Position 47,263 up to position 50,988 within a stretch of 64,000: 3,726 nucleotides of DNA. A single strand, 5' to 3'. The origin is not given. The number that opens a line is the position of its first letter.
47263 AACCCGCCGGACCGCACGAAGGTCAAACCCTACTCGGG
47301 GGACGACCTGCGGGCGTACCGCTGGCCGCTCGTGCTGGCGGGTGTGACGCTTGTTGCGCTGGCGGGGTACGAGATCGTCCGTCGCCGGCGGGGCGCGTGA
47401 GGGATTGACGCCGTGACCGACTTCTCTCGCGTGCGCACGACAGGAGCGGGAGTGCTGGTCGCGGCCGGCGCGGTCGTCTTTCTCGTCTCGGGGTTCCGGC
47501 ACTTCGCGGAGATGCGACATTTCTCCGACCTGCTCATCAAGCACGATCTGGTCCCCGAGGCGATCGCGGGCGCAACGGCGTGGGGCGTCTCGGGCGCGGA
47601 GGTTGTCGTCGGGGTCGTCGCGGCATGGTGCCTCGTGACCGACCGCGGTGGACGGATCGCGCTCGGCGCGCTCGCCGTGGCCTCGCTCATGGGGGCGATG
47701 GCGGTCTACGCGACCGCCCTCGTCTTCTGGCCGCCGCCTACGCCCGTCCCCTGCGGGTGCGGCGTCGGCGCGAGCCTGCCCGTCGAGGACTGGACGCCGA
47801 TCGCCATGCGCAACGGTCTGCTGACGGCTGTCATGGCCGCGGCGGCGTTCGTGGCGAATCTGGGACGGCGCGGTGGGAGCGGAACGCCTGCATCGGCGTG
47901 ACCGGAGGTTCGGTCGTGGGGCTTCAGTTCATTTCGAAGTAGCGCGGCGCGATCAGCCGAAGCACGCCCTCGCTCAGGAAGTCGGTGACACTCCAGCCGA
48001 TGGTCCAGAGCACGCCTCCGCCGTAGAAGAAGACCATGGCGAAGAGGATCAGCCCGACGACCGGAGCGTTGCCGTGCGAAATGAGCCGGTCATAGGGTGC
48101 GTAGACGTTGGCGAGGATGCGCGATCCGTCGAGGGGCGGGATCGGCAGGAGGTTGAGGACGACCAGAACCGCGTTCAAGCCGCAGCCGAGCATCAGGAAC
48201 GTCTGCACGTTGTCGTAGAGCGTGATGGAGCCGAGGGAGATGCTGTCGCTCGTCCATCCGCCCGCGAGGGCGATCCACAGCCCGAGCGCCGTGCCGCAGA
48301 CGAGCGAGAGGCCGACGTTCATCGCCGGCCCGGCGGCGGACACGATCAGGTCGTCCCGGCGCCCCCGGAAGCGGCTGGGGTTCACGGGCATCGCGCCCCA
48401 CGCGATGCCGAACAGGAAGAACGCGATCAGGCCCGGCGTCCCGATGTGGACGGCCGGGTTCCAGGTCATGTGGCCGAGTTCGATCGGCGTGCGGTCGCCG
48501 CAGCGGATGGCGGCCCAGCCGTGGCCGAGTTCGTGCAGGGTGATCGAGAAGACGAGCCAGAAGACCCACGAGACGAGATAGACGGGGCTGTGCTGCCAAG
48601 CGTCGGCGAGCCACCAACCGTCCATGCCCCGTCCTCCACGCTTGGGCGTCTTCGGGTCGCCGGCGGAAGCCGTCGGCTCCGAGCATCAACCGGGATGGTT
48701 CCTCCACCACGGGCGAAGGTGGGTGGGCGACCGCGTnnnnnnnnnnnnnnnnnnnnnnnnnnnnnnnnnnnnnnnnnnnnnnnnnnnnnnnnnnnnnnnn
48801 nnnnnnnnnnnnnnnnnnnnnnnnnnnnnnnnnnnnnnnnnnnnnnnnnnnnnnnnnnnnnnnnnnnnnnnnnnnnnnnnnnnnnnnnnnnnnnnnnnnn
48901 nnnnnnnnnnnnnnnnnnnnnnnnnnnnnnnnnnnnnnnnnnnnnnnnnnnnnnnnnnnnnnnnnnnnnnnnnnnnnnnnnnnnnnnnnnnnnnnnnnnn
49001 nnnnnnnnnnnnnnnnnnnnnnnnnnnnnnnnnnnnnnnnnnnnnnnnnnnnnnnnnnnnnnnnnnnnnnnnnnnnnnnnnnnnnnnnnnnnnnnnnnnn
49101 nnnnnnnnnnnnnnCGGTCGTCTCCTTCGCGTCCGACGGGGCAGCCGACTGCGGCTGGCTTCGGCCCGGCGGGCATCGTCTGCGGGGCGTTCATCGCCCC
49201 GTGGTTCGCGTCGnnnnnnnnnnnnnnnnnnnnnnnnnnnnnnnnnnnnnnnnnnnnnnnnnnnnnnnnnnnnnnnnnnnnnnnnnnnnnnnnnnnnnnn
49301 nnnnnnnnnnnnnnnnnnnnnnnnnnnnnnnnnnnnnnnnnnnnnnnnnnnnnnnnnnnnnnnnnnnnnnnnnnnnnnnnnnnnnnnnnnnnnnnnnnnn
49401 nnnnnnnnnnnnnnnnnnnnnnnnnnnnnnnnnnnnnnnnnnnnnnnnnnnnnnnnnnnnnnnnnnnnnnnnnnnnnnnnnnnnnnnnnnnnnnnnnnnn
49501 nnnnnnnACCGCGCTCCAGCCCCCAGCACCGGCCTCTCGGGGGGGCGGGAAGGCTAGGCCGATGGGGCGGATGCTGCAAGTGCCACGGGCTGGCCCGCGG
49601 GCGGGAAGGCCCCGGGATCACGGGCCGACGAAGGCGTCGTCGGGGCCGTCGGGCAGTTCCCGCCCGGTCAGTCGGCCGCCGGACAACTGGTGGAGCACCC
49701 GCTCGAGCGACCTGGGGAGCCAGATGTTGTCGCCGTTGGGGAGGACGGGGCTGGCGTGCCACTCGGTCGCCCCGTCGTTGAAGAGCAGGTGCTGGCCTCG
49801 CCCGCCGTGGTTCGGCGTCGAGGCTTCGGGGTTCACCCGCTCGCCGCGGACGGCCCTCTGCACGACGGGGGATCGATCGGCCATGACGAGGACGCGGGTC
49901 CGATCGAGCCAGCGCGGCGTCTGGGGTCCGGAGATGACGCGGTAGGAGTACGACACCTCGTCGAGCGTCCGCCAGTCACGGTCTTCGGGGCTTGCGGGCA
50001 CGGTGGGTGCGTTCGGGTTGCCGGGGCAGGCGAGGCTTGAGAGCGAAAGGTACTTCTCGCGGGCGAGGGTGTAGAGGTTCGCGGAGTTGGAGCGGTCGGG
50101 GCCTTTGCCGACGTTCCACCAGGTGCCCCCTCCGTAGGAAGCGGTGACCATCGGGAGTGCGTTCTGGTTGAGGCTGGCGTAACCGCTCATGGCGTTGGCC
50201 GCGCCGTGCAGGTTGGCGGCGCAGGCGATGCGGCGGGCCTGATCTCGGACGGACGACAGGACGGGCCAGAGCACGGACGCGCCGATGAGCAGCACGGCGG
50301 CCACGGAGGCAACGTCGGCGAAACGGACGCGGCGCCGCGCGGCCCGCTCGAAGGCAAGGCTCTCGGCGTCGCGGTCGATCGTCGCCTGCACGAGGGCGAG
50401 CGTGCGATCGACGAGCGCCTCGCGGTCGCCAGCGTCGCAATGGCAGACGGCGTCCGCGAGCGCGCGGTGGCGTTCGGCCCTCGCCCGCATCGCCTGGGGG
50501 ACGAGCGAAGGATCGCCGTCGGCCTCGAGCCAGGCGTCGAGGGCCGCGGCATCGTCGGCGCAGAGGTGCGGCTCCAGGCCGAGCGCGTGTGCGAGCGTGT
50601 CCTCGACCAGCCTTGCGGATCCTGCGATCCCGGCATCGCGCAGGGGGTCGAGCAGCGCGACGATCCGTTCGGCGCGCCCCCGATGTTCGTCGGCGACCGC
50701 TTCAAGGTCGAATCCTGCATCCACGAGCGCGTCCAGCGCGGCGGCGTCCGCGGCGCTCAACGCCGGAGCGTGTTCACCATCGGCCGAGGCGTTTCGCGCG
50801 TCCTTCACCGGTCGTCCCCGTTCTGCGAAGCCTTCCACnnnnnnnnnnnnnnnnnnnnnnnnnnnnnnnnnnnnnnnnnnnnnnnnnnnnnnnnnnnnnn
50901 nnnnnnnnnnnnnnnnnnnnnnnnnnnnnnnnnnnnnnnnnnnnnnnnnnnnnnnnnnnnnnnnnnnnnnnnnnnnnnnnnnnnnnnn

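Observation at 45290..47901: Lower-GC four-gene cluster: pseudopilin-like protein, 12-Cys secreted protein, anchored secreted protein and MauE-like membrane protein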

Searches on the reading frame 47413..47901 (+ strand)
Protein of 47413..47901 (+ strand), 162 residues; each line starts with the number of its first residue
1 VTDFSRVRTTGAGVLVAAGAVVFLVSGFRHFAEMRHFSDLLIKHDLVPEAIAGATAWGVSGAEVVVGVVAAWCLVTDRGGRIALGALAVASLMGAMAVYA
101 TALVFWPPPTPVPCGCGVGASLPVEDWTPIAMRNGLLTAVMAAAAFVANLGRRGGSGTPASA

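Call 3: search_protein_families(library=pfam, proteins=[window:47413-47901:+], max_evalue=0.1)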
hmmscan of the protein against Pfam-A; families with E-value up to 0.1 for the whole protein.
window:47413-47901:+ (162 aa): 1 family
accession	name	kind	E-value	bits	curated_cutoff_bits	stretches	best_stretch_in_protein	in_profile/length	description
PF07291.16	MauE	-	3.4e-14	53.7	27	1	16-146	9-127/128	Methylamine utilisation protein MauE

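Call 4: search_protein_families(library=ncbifam, proteins=[window:47413-47901:+], max_evalue=0.1)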
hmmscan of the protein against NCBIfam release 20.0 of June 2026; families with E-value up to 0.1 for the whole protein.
window:47413-47901:+ (162 aa): 1 family
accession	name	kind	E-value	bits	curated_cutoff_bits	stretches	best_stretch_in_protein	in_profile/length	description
NF011609.0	PRK15035.1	equivalog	0.011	14.7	1025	1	32-101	166-234/514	cytochrome bd-II oxidase subunit 1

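Call 28: find_homologous_proteins(query=window:47413-47898:+, max_evalue=0.001)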
Query window:47413-47898:+ (162 aa): 8 proteins with E <= 0.001 among 3731 candidates.
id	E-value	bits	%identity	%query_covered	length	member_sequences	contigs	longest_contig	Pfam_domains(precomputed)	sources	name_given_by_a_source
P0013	3.8e-88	311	99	91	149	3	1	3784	PF07291.17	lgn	-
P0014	9.3e-84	297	85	100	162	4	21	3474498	PF07291.17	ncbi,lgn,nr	ncbi:MAG: hypothetical protein KJZ54_10590 [Phycisphaerales bacterium]|nr:hypothetical protein [Phyc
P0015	1.6e-81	290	83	100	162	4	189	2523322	PF07291.17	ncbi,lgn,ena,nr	ncbi:MAG: hypothetical protein DYG93_02135 [Leptolyngbya sp. PLA2]|nr:hypothetical protein [Leptolyn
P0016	2.5e-81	289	82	100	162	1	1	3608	PF07291.17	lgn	-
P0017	2.2e-80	286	81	100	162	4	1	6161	PF07291.17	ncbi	-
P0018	2.5e-80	286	84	100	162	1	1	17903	PF07291.17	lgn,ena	-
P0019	1.3e-79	283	81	100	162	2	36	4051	PF07291.17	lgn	-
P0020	2.2e-44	169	70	69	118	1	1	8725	PF07291.17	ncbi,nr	ncbi:MAG: hypothetical protein KIS87_13105, partial [Phycisphaeraceae bacterium]|nr:hypothetical pro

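Call 70: search_dna_similar(query=window:47413-47898:+, collection=plasmids, mode=protein, max_evalue=1, max_rows=15)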
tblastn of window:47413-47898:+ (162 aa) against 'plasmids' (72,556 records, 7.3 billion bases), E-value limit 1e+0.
No match.

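Call 76: search_protein_families(library=padloc, proteins=[window:47413-47901:+], max_evalue=0.01)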
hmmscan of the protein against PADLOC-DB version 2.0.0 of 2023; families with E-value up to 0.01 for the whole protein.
window:47413-47901:+ (162 aa): 0 families

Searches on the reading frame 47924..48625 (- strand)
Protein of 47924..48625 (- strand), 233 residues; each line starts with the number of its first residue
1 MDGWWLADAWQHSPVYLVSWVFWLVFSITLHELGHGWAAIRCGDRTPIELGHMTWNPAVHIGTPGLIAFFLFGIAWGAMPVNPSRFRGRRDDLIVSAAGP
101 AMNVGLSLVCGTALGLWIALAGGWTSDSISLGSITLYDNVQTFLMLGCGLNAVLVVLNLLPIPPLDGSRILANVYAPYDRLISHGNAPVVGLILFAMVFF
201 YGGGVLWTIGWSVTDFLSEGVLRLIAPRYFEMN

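Call 3: search_protein_families(library=pfam, proteins=[window:47924-48625:-], max_evalue=0.1)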
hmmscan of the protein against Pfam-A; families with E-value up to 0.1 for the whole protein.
window:47924-48625:- (233 aa): 1 family
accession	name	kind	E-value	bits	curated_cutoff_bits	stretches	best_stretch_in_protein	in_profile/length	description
PF02163.28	Peptidase_M50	-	2.4e-16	60.2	27.2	1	22-190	4-210/221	Peptidase family M50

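Call 4: search_protein_families(library=ncbifam, proteins=[window:47924-48625:-], max_evalue=0.1)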
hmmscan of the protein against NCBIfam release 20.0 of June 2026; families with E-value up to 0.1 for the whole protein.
window:47924-48625:- (233 aa): 4 families
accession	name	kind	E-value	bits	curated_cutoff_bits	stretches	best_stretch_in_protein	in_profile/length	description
TIGR00054.1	TIGR00054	equivalog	4.4e-06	25.8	147.55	2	142-172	347-377/421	RIP metalloprotease RseP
NF008046.0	PRK10779.1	equivalog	0.00086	18.5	477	1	17-71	8-65/450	sigma E protease regulator RseP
NF041824.1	daptide_HExxH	equivalog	0.011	14.8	300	0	19-53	162-195/379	daptide biosynthesis intramembrane metalloprotease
NF041501.1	cola_mem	domain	0.015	14.3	150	1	92-170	178-255/312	FGLLP motif-containing membrane protein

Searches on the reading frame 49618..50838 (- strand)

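Call 3: search_protein_families(library=pfam, proteins=[window:49618-50838:-], max_evalue=0.1)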
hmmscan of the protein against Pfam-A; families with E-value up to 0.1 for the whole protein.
window:49618-50838:- (406 aa): 0 families

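Call 4: search_protein_families(library=ncbifam, proteins=[window:49618-50838:-], max_evalue=0.1)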
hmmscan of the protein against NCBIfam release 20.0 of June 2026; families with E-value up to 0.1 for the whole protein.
window:49618-50838:- (406 aa): 1 family
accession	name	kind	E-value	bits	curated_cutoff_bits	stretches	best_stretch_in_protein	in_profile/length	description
NF001824.0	PRK00558.1-5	equivalog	0.013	13.8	451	1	114-173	182-237/652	excinuclease ABC subunit UvrC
